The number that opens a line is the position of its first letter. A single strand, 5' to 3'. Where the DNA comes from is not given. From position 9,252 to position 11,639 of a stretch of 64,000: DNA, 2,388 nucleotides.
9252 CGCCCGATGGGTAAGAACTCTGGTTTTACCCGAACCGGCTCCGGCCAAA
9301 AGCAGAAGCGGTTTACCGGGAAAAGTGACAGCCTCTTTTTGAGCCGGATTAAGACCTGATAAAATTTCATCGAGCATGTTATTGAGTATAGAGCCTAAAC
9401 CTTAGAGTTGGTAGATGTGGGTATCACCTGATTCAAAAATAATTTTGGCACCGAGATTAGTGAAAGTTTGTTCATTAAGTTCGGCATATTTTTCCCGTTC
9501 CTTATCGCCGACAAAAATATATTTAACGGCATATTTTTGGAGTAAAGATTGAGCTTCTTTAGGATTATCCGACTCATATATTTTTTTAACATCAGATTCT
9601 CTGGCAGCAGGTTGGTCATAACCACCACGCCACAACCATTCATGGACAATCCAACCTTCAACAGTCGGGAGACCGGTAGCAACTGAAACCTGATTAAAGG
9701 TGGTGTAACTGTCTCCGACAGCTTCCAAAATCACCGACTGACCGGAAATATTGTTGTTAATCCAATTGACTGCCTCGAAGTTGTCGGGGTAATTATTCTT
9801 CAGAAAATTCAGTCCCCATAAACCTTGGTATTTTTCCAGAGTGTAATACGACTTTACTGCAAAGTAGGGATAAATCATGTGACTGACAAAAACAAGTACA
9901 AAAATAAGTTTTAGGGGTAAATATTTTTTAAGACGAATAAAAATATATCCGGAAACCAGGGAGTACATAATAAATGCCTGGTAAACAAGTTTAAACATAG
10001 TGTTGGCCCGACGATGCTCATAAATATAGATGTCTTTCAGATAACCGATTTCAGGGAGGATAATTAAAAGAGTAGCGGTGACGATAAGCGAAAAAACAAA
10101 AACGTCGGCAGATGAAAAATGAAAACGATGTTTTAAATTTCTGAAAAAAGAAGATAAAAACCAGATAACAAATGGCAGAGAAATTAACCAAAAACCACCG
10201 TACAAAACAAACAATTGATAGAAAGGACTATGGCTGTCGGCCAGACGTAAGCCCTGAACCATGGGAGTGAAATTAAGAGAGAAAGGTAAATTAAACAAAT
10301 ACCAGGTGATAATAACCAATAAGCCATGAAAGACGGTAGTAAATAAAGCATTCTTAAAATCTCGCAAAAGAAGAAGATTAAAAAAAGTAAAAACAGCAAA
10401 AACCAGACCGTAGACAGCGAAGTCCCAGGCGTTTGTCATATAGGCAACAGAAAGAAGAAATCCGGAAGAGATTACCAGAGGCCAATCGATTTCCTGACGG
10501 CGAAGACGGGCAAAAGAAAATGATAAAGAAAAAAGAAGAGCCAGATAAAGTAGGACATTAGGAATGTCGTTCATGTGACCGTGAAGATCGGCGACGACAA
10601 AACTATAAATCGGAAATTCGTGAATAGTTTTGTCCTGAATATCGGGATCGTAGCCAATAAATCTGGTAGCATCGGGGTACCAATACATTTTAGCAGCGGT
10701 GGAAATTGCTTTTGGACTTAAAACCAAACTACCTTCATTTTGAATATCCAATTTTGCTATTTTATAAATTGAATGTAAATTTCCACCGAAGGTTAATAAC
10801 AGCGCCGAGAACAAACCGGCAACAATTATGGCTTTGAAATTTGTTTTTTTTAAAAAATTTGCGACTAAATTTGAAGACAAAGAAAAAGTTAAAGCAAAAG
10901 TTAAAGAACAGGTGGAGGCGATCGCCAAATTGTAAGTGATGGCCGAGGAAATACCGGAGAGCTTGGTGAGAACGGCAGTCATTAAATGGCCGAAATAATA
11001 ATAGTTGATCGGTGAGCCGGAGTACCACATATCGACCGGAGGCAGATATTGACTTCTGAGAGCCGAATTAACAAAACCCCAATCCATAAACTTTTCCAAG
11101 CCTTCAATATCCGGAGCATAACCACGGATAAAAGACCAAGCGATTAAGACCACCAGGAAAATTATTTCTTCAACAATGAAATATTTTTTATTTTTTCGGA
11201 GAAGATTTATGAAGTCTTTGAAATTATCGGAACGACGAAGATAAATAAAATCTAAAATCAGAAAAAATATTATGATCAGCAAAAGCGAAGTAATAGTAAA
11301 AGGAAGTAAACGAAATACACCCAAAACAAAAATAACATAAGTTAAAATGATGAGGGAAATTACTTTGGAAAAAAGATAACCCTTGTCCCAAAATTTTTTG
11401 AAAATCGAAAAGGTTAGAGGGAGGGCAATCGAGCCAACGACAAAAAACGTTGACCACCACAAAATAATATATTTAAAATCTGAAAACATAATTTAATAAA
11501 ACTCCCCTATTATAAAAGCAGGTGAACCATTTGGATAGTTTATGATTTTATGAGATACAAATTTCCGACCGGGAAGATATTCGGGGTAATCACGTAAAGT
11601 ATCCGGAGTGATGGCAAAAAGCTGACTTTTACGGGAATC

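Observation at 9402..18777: Polyprenyl-phosphate-sugar envelope glycosylation locus resembling the mycobacterial DPA pathway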

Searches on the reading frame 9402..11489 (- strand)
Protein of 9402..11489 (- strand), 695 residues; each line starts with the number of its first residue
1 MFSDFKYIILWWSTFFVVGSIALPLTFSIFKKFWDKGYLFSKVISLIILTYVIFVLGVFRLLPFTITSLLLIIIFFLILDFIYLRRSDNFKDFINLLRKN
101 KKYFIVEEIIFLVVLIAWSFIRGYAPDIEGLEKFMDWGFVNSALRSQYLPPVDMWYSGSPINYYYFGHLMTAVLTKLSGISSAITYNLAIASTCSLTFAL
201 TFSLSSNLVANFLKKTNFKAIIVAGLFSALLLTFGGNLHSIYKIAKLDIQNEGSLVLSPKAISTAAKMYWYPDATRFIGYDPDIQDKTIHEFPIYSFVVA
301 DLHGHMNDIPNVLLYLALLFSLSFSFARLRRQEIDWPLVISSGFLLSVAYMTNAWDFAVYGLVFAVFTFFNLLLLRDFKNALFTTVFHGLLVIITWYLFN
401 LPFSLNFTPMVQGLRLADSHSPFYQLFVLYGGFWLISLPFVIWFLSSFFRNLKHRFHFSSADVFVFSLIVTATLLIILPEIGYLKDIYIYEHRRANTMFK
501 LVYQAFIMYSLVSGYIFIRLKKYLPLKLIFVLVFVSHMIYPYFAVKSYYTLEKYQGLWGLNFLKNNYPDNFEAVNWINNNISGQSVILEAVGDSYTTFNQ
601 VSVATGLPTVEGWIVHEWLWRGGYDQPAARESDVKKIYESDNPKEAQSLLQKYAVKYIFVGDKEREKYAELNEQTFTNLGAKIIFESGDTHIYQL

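Call 6: search_protein_families(library=pfam, proteins=[window:9402-11489:-], max_evalue=0.01)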
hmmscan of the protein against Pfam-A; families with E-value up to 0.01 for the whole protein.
window:9402-11489:- (695 aa): 1 family
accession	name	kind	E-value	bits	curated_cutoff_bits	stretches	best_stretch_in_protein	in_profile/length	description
PF10060.15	DUF2298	-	1.1e-95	321.9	27.8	2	48-450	1-390/488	Uncharacterized membrane protein (DUF2298)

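Call 7: search_protein_families(library=ncbifam, proteins=[window:9402-11489:-], max_evalue=0.01)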
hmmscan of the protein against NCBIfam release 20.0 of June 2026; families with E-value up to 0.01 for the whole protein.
window:9402-11489:- (695 aa): 1 family
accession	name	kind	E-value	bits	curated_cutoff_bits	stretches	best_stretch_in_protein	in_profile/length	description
TIGR03662.1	Chlor_Arch_YYY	subfamily_domain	1.2e-140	470.5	300.25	2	5-450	2-433/727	chlor_Arch_YYY domain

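Call 25: search_solved_structures(query=window:9402-11489:-, max_evalue=1)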
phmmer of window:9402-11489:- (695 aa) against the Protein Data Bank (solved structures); distinct sequences matched with E-value up to 1: 0.

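Call 30: find_homologous_proteins(query=window:9402-11489:-)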
Query window:9402-11489:- (695 aa): 4847 proteins with E <= 0.001 among 8000 candidates; the best 120 are listed.
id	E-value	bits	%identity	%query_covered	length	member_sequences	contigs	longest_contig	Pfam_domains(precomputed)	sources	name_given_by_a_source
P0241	0.0e+0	1549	100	100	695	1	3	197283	PF10060.16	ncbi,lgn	-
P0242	0.0e+0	1210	76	100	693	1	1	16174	PF10060.16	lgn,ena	-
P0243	0.0e+0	1194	76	100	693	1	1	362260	PF10060.16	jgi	jgi:uncharacterized membrane protein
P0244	0.0e+0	1153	72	100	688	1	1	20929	PF10060.16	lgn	-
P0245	0.0e+0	1135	72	100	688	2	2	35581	PF10060.16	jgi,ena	-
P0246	0.0e+0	1134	71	100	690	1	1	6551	PF10060.16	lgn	-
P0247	0.0e+0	1086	68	100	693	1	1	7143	PF10060.16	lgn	-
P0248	0.0e+0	1074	67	100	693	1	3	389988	PF10060.16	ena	-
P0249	0.0e+0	1058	66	100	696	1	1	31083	PF10060.16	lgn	-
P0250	0.0e+0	1058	67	100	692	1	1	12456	PF10060.16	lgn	-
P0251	0.0e+0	1055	68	100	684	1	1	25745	PF10060.16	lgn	-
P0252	0.0e+0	1054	66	100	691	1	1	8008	PF10060.16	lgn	-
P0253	0.0e+0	1049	67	100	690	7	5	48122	PF10060.16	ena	-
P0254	0.0e+0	1048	65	100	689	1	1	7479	PF10060.16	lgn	-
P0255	0.0e+0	1037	66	100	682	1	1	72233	PF10060.16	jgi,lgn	-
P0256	0.0e+0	1033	66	100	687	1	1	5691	PF10060.16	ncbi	-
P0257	0.0e+0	1025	64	100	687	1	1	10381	PF10060.16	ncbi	-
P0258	0.0e+0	1016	64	100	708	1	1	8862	PF10060.16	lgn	-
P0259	0.0e+0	1015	65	100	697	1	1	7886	PF10060.16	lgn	-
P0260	0.0e+0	1012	65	100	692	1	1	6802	PF10060.16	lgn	-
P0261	0.0e+0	1012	63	100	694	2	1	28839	PF10060.16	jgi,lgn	-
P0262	8.0e-298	1008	63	100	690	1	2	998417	PF10060.16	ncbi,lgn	ncbi:MAG: DUF2298 domain-containing protein [Microgenomates group bacterium]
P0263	4.4e-295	999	64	100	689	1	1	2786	PF10060.16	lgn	-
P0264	8.5e-295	998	63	100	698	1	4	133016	PF10060.16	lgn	-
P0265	2.2e-294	997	63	100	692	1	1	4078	PF10060.16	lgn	-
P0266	2.8e-294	996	64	100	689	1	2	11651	PF10060.16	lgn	-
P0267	1.4e-293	994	63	100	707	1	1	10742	PF10060.16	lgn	-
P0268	1.9e-293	993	65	100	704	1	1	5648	PF10060.16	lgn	-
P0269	2.5e-293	993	62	100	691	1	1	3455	PF10060.16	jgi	-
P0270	1.2e-292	991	64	100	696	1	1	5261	PF10060.16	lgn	-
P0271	2.9e-292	990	62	100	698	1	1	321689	PF10060.16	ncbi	-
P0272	3.1e-292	989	64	100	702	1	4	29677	PF10060.16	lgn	-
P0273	3.2e-292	989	61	100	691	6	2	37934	PF10060.16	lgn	-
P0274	1.6e-291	987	64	100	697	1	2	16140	PF10060.16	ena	-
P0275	2.5e-291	986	63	100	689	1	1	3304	PF10060.16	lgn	-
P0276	4.0e-290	982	63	100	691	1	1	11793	PF10060.16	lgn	-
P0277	5.0e-290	982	61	100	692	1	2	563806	PF10060.16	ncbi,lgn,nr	ncbi:hypothetical protein HYV64_01505 [Candidatus Shapirobacteria bacterium]|nr:hypothetical protein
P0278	4.6e-289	979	63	100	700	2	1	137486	PF10060.16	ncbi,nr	ncbi:hypothetical protein KBC75_00055 [Candidatus Shapirobacteria bacterium]|nr:hypothetical protein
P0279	7.8e-289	978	62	100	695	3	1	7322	PF10060.16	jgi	-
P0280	8.5e-289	978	61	100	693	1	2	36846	PF10060.16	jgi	jgi:uncharacterized membrane protein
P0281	7.9e-288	975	61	100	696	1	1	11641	PF10060.16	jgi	-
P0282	1.0e-287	974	61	100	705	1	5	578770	PF10060.16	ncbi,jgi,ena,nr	ncbi:MAG TPA: DUF2298 domain-containing protein [Candidatus Woesebacteria bacterium]|nr:DUF2298 doma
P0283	1.2e-287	974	62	100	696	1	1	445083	PF10060.16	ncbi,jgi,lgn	ncbi:MAG: DUF2298 domain-containing protein [Candidatus Shapirobacteria bacterium]|jgi:uncharacteriz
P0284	7.5e-287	972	63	100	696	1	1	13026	PF10060.16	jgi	jgi:uncharacterized membrane protein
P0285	1.1e-286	971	61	100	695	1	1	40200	PF10060.16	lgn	-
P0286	2.2e-286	970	62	100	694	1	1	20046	PF10060.16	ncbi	ncbi:MAG: DUF2298 domain-containing protein, partial [Candidatus Shapirobacteria bacterium]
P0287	2.6e-286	970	62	100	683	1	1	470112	PF10060.16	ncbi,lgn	-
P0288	3.5e-286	969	61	100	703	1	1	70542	PF10060.16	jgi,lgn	jgi:uncharacterized membrane protein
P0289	4.6e-286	969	63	100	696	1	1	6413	PF10060.16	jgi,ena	-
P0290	7.6e-286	968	63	100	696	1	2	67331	PF10060.16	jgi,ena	-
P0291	1.6e-285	967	62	100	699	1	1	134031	PF10060.16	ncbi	-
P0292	3.4e-285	966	62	100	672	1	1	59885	PF10060.16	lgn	-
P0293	5.8e-285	965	63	100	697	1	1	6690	PF10060.16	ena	-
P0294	9.3e-285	965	61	100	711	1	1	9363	PF10060.16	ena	-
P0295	1.2e-284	964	62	100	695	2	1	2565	PF10060.16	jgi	jgi:uncharacterized membrane protein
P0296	1.8e-284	964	63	100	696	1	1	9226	PF10060.16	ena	-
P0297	2.0e-284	964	63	100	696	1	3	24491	PF10060.16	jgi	-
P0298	2.5e-284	963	61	100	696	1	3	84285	PF10060.16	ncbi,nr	ncbi:MAG: DUF2298 domain-containing protein [Candidatus Shapirobacteria bacterium]|nr:DUF2298 domain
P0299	3.7e-284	963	62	100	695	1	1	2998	PF10060.16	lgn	-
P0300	4.4e-284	962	63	100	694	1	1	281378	PF10060.16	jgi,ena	-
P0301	2.9e-283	960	61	100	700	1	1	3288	PF10060.16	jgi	-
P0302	3.4e-283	960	63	100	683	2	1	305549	PF10060.16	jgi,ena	-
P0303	3.8e-283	959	62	99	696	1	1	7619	PF10060.16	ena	-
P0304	7.6e-283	958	60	100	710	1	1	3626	PF10060.16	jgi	-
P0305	9.7e-283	958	63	98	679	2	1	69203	PF10060.16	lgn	-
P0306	1.2e-282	958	61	100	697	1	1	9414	PF10060.16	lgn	-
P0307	1.4e-282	958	61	100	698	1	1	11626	PF10060.16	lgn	-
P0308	1.1e-281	955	62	100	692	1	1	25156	PF10060.16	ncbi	-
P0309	1.2e-281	954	61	100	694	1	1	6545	PF10060.16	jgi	-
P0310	1.5e-281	954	62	100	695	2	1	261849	PF10060.16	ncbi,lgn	-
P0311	2.4e-281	953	62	100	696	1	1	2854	PF10060.16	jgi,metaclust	metaclust:\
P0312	3.9e-281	953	61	100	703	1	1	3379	PF10060.16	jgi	-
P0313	4.4e-281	953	64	92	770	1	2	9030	PF10060.16,PF01476.27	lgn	-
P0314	7.0e-281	952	61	100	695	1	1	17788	PF10060.16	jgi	-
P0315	7.8e-281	952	61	100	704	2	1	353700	PF10060.16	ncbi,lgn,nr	ncbi:MAG: DUF2298 domain-containing protein [Candidatus Shapirobacteria bacterium]|nr:DUF2298 domain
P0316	1.5e-280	951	61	100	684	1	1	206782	PF10060.16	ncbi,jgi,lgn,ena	ncbi:MAG: DUF2298 domain-containing protein [Candidatus Shapirobacteria bacterium]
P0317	1.7e-280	951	62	100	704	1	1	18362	PF10060.16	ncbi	-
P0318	2.2e-280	950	60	100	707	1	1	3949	PF10060.16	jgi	jgi:uncharacterized membrane protein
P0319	4.5e-280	949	60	100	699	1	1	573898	PF10060.16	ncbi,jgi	ncbi:MAG: DUF2298 domain-containing protein [Candidatus Shapirobacteria bacterium]|jgi:uncharacteriz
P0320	4.6e-280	949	63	92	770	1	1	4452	PF10060.16,PF01476.27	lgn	-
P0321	4.9e-280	949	61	100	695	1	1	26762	PF10060.16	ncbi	-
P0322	6.3e-280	949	60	100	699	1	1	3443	PF10060.16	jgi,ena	-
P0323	9.1e-280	948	62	100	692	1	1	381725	PF10060.16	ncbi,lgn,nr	ncbi:DUF2298 domain-containing protein [Patescibacteria group bacterium]|nr:DUF2298 domain-containin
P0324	2.8e-279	947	61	100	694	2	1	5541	PF10060.16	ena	-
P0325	3.2e-279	946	60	100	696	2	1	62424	PF10060.16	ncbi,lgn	-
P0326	7.6e-279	945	60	100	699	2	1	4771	PF10060.16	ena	-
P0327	1.4e-278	944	62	100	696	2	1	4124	PF10060.16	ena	-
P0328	1.5e-278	944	61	100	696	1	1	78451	PF10060.16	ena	-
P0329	1.6e-278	944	61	100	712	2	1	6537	PF10060.16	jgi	-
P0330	1.7e-278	944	60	100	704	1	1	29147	PF10060.16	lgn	-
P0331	1.9e-278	944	63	92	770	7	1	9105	PF10060.16,PF01476.27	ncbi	-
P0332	8.5e-278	942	61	100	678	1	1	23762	PF10060.16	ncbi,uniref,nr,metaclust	ncbi:hypothetical protein A3K55_02055 [Candidatus Shapirobacteria bacterium RBG_13_44_7]|uniref:YYY 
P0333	2.9e-277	940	62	100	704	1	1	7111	PF10060.16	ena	-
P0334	5.7e-277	939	60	100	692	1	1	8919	PF10060.16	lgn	-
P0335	7.4e-277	939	60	100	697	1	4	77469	PF10060.16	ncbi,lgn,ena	-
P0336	8.4e-277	938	60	100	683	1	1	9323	PF10060.16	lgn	-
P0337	3.8e-276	936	61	100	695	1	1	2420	PF10060.16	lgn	-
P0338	4.3e-276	936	61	100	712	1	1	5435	PF10060.16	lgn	-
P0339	7.4e-276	935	60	100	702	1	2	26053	PF10060.16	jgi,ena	-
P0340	8.5e-276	935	61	100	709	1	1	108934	PF10060.16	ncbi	-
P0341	2.1e-275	934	59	100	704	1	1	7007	PF10060.16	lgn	-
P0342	2.6e-275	933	61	100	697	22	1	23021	PF10060.16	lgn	-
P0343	4.1e-275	933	61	100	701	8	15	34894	PF10060.16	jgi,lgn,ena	-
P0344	6.1e-275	932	59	100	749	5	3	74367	PF10060.16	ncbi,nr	ncbi:hypothetical protein KKB16_04195 [Patescibacteria group bacterium]|nr:hypothetical protein [Pat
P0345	6.5e-275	932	70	85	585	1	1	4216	PF10060.16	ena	-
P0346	6.8e-275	932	61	100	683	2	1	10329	PF10060.16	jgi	-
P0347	7.0e-275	932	60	95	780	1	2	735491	PF10060.16,PF01476.27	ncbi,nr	ncbi:MAG: DUF2298 domain-containing protein [Candidatus Shapirobacteria bacterium]|nr:DUF2298 domain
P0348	1.1e-274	931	60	100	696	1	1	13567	PF10060.16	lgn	-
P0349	1.9e-274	931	62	100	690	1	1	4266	PF10060.16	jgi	-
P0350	2.0e-274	931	63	97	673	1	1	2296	PF10060.16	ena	-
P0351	2.3e-274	930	59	100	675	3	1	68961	PF10060.16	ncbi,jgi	jgi:uncharacterized membrane protein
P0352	3.1e-274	930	59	100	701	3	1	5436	PF10060.16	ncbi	-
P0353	3.4e-274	930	60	100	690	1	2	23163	PF10060.16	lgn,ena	-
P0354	5.5e-274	929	60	100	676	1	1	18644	PF10060.16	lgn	-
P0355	9.5e-274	928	60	100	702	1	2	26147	PF10060.16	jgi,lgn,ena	-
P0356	1.8e-273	927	61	100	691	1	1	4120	PF10060.16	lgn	-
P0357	2.2e-273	927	59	100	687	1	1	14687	PF10060.16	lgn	-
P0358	2.4e-273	927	62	92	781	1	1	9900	PF10060.16,PF23457.2,PF01476.27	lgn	-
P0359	7.9e-273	925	61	100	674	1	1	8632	PF10060.16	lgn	-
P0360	1.9e-272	924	60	100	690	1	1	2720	PF10060.16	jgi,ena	-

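Call 45: predict_structure(alignment_id=A2)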
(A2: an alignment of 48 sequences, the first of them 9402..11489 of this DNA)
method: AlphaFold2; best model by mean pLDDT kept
length: 695 residues; sequences in the alignment: 48
mean_pLDDT: 79.4   pTM: 0.86
mean pLDDT of the five models: 79.4, 77.7, 77.1, 74.9, 74.6
residues with pLDDT >= 90: 283; 70-90: 229; 50-70: 104; < 50: 79
segments of 3 or more residues with pLDDT < 50: 153-163, 272-295, 487-492, 591-600, 603-612, 614-627
pLDDT, mean of each block of 10 residues (from residue 1): 94 97 95 94 96 91 94 97 94 95 95 96 83 74 80 46 70 95 92 94 96 88 94 77 81 88 75 38 37 52 68 94 73 82 90 77 93 87 93 92 58 55 62 83 87 67 95 82 54 56 86 94 87 84 68 89 81 81 67 39 47 38 45 84 90 82 80 91 91 89
secondary structure, 60 per line:
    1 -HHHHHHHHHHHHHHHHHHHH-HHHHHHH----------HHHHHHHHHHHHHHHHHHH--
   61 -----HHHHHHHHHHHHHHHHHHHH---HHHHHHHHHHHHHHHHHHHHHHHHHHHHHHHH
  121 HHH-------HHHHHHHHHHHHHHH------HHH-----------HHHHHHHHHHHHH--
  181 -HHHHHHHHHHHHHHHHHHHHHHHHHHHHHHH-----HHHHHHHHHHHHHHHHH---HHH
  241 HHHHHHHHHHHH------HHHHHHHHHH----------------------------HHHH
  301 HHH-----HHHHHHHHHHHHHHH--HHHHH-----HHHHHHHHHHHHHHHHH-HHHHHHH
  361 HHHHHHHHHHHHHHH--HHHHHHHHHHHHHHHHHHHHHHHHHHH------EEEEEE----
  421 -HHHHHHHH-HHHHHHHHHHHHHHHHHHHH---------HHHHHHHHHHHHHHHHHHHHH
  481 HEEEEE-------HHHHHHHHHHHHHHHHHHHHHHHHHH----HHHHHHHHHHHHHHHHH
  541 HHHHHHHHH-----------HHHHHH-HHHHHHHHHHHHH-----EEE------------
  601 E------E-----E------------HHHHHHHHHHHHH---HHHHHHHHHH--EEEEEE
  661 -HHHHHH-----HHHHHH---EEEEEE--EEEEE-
elements in order (helices of 4 or more, strands of 3 or more residues): H2-21 H23-29 H40-58 H66-85 H89-123 H131-145 H166-178 H182-212 H218-234 H238-252 H259-268 H297-303 H309-323 H326-330 H336-352 H354-375 H378-404 E411-416 H422-429 H431-450 H460-481 E482-486 H494-519 H524-549 H561-566 H568-580 E586-588 H627-639 H643-652 E655-660 H662-667 H673-678 E682-687 E690-694

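Call 48: fold_search(model_id=the predicted structure, library=pdb)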
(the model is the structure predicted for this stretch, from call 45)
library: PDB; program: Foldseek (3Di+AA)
matches with E <= 10: 231; with E <= 0.001: 7
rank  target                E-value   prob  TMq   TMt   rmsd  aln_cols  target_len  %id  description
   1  7zlg_A                4.8e-05  1.00  0.34  0.36  12.5       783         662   10  Cryo-EM structure of C-mannosyltransferase CeDPY19, in complex with acceptor peptide and bound to CMT2-Fab and anti-Fa (released 2023-01-11)
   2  7zlh_A                9.7e-05  1.00  0.31  0.32  13.4       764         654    9  Cryo-EM structure of C-mannosyltransferase CeDPY19, in apo state, bound to CMT2-Fab and anti-Fab nanobody (released 2023-01-11)
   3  6s7o_A                1.3e-04  1.00  0.32  0.33  15.3       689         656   11  Cryo-EM structure of human oligosaccharyltransferase complex OST-A (released 2019-12-18)
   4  9n9j_I                1.3e-04  1.00  0.30  0.30  15.9       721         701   12  Structure of a GRP94 folding intermediate engaged with a CCDC134- and FKBP11-bound secretory translocon (released 2025-11-19)
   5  7e9s_A                1.6e-04  1.00  0.29  0.25  18.9       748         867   13  Archaeal oligosaccharyltransferase AglB from Archaeoglobus fulgidus in complex with an inhibitory peptide and a dolich (released 2021-09-08)
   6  5gmy_A                2.2e-04  1.00  0.28  0.25  19.4       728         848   11  Crystal structure of the Archaeoglobus fulgidus oligosaccharyltransferase (O29867_ARCFU) tethered with an acceptor pep (released 2017-02-01)
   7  7zli_A                3.1e-04  1.00  0.33  0.35  12.7       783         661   10  Cryo-EM structure of C-mannosyltransferase CeDPY19, in complex with Dol25-P-Man and bound to CMT2-Fab and anti-Fab nan (released 2023-01-11)
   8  3waj                  1.0e-03  1.00  0.28  0.25  17.5       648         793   12  Crystal structure of the Archaeoglobus fulgidus oligosaccharyltransferase (O29867_ARCFU) complex with Zn and sulfate (released 2013-10-30)
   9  3wak                  1.2e-03  0.99  0.27  0.23  18.1       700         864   11  Crystal structure of the Archaeoglobus fulgidus oligosaccharyltransferase (O29867_ARCFU) in the apo form (released 2013-10-30)
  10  8if8_B                5.9e-03  1.00  0.47  0.52  13.4       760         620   12  Arabinosyltransferase AftA (released 2023-05-31)
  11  6gxc_A                1.2e-02  0.98  0.30  0.30  16.1       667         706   11  Bacterial oligosaccharyltransferase PglB in complex with an inhibitory peptide and a reactive lipid-linked oligosaccha (released 2018-11-14)
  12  5ogl_A                3.6e-02  0.93  0.30  0.29  16.1       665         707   11  Structure of bacterial oligosaccharyltransferase PglB in complex with an acceptor peptide and an lipid-linked oligosac (released 2017-10-25)
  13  9i5k_A                4.6e-02  0.99  0.33  0.44  10.1       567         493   12  Structure of the Chaetomium thermophilum Pmt4 homodimer (C2 symmetry) (released 2025-12-24)
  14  6m20_C                5.4e-02  0.16  0.10  0.14  23.9       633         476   12  Crystal structure of Plasmodium falciparum hexose transporter PfHT1 bound with glucose (released 2020-09-09)
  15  6m20_A                8.5e-02  0.13  0.10  0.13  24.0       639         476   12  Crystal structure of Plasmodium falciparum hexose transporter PfHT1 bound with glucose (released 2020-09-09)
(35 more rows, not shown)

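Call 51: find_related_loci(query=A2, collection=genome_contigs, flank=10000)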
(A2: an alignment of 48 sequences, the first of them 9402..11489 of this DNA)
Query A2 (695 aa) in genome_contigs; peptide patterns used: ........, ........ (x = any residue, [..] = any of these).
599 stretches matched a pattern (row limit reached: there are more); 592 encode a relative of the query (tblastn E <= 1e-3); the best 80 are kept; 80 distinct loci.
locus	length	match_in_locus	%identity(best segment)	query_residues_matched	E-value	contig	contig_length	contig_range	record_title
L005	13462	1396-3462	67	1-695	0e+0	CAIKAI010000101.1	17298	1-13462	Candidatus Shapirobacteria bacterium isolate AlinenLipids_bin-9586 genome assembly, contig: bin-9586:101/184, whole geno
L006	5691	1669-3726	66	1-695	0e+0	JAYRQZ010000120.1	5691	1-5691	MAG: Candidatus Woesebacteria bacterium isolate XM1_ASGE3bin.17 k141_713983, whole genome shotgun sequence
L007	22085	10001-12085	61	1-695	0e+0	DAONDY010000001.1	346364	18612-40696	MAG TPA_asm: Candidatus Woesebacteria bacterium isolate AMR_MDS_3883 NODE_4_length_346364_cov_10.752952, whole genome sh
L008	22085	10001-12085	63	1-695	0e+0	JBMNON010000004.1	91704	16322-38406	MAG: Patescibacteria group bacterium isolate SBF912SR5HQ0001 scaffold_207_c1, whole genome shotgun sequence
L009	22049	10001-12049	62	1-695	0e+0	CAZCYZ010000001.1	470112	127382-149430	MAG TPA_asm: uncultured Gammaproteobacteria bacterium isolate SRP192927_co7_728 genome assembly, contig: NODE_2_length_4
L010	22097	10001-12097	62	1-695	0e+0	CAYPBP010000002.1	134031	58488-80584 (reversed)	MAG TPA_asm: uncultured Gammaproteobacteria bacterium isolate SRP192927_co5_99 genome assembly, contig: NODE_43_length_1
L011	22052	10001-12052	61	1-695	0e+0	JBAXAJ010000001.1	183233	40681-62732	MAG: Candidatus Shapirobacteria bacterium isolate ELA138 MAG138_1, whole genome shotgun sequence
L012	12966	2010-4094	62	1-695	0e+0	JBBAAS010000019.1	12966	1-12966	MAG: Candidatus Shapirobacteria bacterium isolate SO_2017_GW3_48 scaffold_2432_c1_OW296A_2017, whole genome shotgun sequ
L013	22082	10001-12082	62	1-694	0e+0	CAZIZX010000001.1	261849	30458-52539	MAG TPA_asm: uncultured Gammaproteobacteria bacterium isolate binchicken_co39_640 genome assembly, contig: NODE_19_lengt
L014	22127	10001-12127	61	1-695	0e+0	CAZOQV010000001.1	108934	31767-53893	MAG TPA_asm: uncultured Gammaproteobacteria bacterium isolate SRP192927_co2_309 genome assembly, contig: NODE_83_length_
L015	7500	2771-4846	61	1-695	0e+0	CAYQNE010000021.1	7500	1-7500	MAG TPA_asm: uncultured Gammaproteobacteria bacterium isolate binchicken_co9_51 genome assembly, contig: NODE_4584_lengt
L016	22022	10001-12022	60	1-694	0e+0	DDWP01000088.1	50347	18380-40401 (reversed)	MAG TPA_asm: Candidatus Shapirobacteria bacterium UBA2283 UBA2283_contig_4448, whole genome shotgun sequence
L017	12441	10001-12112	62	1-695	0e+0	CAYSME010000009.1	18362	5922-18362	MAG TPA_asm: uncultured Gammaproteobacteria bacterium isolate SRP192927_co6_55 genome assembly, contig: NODE_6758_length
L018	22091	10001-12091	61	1-695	0e+0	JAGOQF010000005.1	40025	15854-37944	Candidatus Shapirobacteria bacterium isolate Go_SlDig_bin_387 Go_SlDig_2619_length_40025_cov_8.508121, whole genome shot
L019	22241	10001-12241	57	1-695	0e+0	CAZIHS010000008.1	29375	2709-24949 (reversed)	MAG TPA_asm: uncultured Gammaproteobacteria bacterium isolate binchicken_co16_148 genome assembly, contig: NODE_2666_len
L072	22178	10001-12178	46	1-695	0e+0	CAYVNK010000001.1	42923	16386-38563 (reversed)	MAG TPA_asm: uncultured Gammaproteobacteria bacterium isolate binchicken_co387_100 genome assembly, contig: NODE_434_len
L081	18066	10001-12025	44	4-695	2e-177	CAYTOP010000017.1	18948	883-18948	MAG TPA_asm: uncultured Gammaproteobacteria bacterium isolate SRP050083_co1_427 genome assembly, contig: NODE_1150_lengt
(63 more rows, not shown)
